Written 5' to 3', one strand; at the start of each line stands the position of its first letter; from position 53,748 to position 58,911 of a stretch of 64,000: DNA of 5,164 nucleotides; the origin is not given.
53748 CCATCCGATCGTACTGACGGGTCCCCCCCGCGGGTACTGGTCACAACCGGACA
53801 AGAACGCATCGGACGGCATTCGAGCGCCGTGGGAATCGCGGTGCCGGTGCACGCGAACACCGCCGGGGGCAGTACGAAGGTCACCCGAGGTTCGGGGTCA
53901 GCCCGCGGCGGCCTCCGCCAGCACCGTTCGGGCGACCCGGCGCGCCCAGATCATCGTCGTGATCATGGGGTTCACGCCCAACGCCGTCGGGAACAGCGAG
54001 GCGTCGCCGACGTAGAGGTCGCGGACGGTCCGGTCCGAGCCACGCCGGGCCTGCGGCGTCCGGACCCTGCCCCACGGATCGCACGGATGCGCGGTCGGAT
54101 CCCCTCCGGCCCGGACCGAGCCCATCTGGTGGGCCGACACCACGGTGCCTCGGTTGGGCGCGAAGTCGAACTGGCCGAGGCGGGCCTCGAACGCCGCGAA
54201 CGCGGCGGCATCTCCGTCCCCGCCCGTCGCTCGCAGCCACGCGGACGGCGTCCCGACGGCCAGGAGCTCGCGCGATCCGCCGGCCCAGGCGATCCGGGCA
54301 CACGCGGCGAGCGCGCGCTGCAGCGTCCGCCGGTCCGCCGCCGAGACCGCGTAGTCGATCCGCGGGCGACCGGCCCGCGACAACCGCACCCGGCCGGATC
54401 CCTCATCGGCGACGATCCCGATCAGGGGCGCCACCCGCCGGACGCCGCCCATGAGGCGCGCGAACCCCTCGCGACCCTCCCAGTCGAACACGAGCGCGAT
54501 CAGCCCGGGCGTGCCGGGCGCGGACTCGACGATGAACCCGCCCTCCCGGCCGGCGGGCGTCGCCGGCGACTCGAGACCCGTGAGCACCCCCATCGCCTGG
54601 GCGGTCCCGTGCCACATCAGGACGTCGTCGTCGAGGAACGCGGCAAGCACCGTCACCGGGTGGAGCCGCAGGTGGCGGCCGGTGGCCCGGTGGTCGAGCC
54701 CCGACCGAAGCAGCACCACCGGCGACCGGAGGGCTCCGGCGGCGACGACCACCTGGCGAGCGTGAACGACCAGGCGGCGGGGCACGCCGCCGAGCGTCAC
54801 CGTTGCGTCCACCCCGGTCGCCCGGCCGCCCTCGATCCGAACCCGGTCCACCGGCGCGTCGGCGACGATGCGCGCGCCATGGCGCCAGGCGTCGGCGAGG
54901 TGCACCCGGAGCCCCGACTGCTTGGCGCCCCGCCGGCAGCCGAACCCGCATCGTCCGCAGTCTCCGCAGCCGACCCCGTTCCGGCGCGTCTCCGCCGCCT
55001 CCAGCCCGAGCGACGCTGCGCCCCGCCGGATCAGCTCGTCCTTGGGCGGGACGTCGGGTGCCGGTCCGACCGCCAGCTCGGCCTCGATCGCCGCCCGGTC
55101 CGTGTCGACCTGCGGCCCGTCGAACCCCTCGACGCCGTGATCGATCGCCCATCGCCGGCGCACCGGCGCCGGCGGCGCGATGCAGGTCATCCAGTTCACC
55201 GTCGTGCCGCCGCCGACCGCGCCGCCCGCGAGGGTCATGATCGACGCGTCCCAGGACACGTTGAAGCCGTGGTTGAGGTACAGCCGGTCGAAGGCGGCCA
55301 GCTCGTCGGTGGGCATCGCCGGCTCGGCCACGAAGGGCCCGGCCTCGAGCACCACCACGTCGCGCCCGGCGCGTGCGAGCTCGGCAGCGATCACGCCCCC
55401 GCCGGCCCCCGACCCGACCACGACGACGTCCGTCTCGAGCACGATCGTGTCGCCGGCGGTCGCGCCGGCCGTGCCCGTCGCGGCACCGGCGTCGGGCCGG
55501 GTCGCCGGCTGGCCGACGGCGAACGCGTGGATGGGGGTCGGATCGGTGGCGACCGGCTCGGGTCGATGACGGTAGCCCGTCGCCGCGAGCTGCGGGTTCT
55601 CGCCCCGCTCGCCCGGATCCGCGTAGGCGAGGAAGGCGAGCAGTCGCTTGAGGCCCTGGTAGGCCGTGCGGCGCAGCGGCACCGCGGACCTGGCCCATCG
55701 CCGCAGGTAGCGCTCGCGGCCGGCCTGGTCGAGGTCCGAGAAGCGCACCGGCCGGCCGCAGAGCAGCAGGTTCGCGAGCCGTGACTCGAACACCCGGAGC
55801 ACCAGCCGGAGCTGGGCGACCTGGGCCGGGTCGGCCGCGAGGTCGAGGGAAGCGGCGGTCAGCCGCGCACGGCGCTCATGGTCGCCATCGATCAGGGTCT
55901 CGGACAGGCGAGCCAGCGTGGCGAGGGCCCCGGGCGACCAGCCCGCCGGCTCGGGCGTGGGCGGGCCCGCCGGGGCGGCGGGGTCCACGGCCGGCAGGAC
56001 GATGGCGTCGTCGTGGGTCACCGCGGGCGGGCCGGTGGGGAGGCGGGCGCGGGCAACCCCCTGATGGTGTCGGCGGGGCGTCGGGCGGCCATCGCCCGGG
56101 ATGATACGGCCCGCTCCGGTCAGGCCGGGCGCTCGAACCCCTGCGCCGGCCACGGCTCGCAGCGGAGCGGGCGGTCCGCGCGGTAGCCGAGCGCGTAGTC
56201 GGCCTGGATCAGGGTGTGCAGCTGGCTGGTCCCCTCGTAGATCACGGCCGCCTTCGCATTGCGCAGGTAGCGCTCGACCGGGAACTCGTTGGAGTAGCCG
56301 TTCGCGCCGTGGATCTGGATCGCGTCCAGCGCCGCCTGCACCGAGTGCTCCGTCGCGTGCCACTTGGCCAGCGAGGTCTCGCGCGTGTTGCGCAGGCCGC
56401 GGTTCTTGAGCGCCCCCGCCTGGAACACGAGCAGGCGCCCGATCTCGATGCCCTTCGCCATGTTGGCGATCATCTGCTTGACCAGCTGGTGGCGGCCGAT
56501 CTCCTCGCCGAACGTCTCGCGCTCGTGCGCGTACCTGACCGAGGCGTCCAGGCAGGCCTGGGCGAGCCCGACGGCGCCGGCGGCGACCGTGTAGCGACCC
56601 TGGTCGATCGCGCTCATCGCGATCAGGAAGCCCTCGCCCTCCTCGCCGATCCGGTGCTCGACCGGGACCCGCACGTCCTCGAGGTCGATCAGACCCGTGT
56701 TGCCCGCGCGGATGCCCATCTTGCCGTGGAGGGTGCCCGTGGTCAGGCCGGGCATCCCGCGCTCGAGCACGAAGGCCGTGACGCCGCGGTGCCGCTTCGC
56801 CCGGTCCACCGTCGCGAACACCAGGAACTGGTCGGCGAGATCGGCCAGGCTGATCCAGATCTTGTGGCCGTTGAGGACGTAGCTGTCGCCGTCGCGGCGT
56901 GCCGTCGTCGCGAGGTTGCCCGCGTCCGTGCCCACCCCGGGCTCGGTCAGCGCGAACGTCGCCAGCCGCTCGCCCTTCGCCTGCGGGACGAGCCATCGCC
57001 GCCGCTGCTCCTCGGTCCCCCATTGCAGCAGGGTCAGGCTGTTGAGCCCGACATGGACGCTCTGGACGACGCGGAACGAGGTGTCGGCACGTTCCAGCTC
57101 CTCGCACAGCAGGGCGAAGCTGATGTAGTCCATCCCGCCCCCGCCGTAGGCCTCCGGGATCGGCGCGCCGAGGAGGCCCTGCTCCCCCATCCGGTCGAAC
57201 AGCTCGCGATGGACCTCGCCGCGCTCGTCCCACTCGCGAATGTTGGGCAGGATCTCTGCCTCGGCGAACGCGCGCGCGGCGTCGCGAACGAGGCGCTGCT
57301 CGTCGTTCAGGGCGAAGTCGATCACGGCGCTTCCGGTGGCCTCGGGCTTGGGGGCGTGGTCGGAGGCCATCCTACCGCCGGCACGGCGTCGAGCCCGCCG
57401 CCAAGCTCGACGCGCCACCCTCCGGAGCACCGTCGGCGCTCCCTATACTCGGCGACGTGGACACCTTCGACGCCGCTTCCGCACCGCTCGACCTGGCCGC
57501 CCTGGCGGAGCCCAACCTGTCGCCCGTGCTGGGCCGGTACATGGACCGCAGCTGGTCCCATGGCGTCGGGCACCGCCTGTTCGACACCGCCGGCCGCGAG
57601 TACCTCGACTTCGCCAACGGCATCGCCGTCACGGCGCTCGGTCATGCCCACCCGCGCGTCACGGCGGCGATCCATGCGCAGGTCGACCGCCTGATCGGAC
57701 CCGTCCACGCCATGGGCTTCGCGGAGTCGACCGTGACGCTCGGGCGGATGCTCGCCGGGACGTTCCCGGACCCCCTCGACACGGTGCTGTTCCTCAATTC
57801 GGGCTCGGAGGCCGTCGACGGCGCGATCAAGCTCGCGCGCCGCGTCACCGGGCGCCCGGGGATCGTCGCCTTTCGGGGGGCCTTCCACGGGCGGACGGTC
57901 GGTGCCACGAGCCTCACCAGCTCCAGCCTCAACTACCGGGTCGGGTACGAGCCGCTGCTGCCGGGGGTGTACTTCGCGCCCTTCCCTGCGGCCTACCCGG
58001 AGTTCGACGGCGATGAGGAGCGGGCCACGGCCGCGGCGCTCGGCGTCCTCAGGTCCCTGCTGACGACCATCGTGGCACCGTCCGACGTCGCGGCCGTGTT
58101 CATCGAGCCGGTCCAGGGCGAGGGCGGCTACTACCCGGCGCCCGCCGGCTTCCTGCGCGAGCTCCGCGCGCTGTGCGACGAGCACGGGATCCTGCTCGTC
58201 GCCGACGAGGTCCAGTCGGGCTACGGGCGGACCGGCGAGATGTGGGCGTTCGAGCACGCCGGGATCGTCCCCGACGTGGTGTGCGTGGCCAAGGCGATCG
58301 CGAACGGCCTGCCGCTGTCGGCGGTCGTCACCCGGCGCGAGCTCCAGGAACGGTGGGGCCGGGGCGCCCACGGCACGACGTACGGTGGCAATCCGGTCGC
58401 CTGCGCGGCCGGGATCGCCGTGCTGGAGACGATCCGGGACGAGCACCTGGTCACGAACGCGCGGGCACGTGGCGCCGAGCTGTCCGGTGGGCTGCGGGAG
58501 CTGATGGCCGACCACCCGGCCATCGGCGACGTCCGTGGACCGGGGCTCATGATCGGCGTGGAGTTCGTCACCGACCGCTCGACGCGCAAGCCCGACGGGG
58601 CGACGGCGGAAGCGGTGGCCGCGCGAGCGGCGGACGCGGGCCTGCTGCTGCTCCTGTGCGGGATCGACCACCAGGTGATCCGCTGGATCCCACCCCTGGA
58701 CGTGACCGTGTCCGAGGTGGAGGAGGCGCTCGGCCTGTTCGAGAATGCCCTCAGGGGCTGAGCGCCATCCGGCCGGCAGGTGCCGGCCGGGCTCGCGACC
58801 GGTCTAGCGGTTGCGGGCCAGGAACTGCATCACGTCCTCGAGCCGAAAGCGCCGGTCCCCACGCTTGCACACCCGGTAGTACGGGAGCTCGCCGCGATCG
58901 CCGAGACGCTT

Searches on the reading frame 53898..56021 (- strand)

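Call 49: search_protein_families(library=pfam, proteins=[window:53898-56021:-], max_evalue=0.00001)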
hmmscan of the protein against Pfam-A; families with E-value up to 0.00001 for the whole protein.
window:53898-56021:- (707 aa): 4 families
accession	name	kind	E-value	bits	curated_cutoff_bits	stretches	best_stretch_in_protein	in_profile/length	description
PF00732.25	GMC_oxred_N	-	6.2e-47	160.6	23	1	244-456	1-218/218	GMC oxidoreductase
PF05199.19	GMC_oxred_C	-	6.5e-14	53.1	24.6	1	542-692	4-138/139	GMC oxidoreductase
PF01266.30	DAO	-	4.2e-08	33.5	27.9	0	198-232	1-35/353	FAD dependent oxidoreductase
PF13450.12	NAD_binding_8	-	7.7e-06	26.5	21.9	0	201-231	1-31/68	NAD(P)-binding Rossmann-like domain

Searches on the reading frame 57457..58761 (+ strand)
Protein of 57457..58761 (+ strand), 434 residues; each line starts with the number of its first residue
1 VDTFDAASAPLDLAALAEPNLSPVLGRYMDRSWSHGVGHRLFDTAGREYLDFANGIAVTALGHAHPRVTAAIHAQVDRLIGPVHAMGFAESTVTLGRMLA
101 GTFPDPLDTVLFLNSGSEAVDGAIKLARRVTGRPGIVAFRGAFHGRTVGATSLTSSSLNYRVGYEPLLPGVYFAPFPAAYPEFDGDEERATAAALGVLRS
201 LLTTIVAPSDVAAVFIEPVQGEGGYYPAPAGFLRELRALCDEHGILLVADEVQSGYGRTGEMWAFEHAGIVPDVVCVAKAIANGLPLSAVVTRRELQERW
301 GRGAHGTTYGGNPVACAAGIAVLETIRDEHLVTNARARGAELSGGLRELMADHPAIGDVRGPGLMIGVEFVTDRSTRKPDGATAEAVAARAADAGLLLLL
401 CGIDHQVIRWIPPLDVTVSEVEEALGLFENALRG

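Call 49: search_protein_families(library=pfam, proteins=[window:57457-58761:+], max_evalue=0.00001)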
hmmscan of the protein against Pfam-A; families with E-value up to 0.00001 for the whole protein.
window:57457-58761:+ (434 aa): 1 family
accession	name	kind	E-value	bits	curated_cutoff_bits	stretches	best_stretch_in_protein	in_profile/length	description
PF00202.27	Aminotran_3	-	1e-117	393.7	30.5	1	34-432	14-403/403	Aminotransferase class-III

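Call 66: search_protein_families(library=ncbifam, proteins=[window:57457-58761:+], max_evalue=1e-10)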
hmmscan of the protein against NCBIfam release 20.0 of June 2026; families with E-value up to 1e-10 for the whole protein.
window:57457-58761:+ (434 aa): 69 families (the best 25 are shown)
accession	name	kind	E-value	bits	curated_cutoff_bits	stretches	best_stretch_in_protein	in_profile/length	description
NF005993.0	PRK08117.1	subfamily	1.1e-148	495.4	574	1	18-432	13-427/433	aspartate aminotransferase family protein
NF004426.0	PRK05769.1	equivalog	3.3e-126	421.6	552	1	34-433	41-438/441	acetyl ornithine aminotransferase family protein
TIGR00700.1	GABAtrnsam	equivalog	4.6e-116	387.9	506.65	1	36-433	22-419/420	4-aminobutyrate--2-oxoglutarate transaminase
NF005692.0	PRK07495.1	equivalog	4.1e-113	378.2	724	1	40-432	33-419/425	4-aminobutyrate--2-oxoglutarate transaminase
NF005376.0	PRK06918.1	equivalog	3.4e-106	355.3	676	1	36-433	43-442/451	4-aminobutyrate--2-oxoglutarate transaminase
NF004714.0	PRK06058.1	subfamily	1.1e-104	350.6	639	1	38-433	51-445/447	4-aminobutyrate--2-oxoglutarate transaminase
NF005985.0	PRK08088.1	equivalog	1.3e-102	343.7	713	1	40-431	34-420/426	4-aminobutyrate--2-oxoglutarate transaminase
NF006228.0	PRK08360.1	equivalog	1.3e-102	343.7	608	1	37-432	31-424/443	aspartate aminotransferase family protein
TIGR00707.1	argD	subfamily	7.7e-102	340.9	410.05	1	34-432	14-380/381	acetylornithine/succinylornithine family transaminase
NF002874.0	PRK03244.1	equivalog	2.9e-101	339.1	457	1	33-431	29-391/399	acetylornithine transaminase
NF006368.0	PRK08593.1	equivalog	9.1e-100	334.3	570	1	28-432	25-429/448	aspartate aminotransferase family protein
NF005272.0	PRK06777.1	equivalog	6.9e-99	331.3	725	1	40-432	33-419/421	4-aminobutyrate--2-oxoglutarate transaminase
NF002325.0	PRK01278.1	subfamily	9e-96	320.9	372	1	30-432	14-386/395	acetylornithine transaminase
NF049976.1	AmadipTransam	equivalog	1.3e-95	320.8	650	1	33-433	18-413/416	2-aminoadipate transaminase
NF007308.0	PRK09792.1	equivalog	1.7e-91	307.2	747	1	41-433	34-420/421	4-aminobutyrate transaminase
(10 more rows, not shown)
